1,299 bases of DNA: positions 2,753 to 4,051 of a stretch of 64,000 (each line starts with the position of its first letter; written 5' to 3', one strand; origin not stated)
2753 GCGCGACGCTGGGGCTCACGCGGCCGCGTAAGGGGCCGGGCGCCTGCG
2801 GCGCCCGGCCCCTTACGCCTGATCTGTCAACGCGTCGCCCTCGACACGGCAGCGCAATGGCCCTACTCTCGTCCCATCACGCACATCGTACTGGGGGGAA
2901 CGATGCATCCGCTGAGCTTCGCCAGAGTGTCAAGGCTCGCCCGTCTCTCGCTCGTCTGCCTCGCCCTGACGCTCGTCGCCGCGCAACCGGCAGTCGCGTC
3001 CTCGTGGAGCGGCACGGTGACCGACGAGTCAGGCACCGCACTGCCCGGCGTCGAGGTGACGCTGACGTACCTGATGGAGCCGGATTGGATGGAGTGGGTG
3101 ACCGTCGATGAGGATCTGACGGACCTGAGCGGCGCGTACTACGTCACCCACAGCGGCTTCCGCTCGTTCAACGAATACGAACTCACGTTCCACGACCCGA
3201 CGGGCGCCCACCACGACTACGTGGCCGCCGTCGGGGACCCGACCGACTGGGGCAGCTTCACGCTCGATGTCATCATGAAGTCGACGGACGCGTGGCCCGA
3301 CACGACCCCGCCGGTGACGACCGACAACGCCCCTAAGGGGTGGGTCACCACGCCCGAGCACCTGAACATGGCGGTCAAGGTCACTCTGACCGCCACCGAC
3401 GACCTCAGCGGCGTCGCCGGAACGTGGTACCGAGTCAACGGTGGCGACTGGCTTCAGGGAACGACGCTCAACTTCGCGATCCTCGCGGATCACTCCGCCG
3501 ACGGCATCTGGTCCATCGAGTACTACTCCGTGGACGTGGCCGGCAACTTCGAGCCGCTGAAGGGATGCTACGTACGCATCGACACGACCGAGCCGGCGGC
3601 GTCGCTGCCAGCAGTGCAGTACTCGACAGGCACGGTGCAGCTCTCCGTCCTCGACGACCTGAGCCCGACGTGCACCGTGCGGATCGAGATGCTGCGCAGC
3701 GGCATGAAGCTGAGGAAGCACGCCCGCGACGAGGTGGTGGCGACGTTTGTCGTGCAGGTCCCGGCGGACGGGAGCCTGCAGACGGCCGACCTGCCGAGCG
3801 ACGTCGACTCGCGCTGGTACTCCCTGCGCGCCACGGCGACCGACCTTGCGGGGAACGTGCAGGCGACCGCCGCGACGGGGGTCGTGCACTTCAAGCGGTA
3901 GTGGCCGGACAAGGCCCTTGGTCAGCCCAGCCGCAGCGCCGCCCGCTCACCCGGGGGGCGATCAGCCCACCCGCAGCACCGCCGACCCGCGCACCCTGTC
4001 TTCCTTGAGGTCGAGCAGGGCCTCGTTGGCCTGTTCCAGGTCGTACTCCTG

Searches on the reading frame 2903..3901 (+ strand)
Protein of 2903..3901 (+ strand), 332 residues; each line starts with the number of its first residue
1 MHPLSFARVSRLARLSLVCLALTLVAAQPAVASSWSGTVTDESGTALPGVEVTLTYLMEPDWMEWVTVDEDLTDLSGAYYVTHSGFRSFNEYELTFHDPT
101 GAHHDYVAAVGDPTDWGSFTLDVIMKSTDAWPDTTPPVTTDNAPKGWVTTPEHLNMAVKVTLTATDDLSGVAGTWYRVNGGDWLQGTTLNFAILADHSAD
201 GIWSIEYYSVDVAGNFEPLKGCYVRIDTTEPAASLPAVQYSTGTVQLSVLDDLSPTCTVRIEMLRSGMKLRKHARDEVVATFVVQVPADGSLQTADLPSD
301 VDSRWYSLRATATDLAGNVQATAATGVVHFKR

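Call 22: search_protein_families(library=pfam, proteins=[window:2903-3901:+], max_evalue=0.001)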
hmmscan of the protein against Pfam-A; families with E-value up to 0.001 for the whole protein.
window:2903-3901:+ (332 aa): 2 families
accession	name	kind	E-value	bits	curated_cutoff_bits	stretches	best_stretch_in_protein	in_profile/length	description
PF19077.6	Big_13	-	6.8e-05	23.7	27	0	284-325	56-96/102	Bacterial Ig-like domain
PF13620.12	CarboxypepD_reg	-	0.00055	20.7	32.3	0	36-82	3-43/82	Carboxypeptidase regulatory-like domain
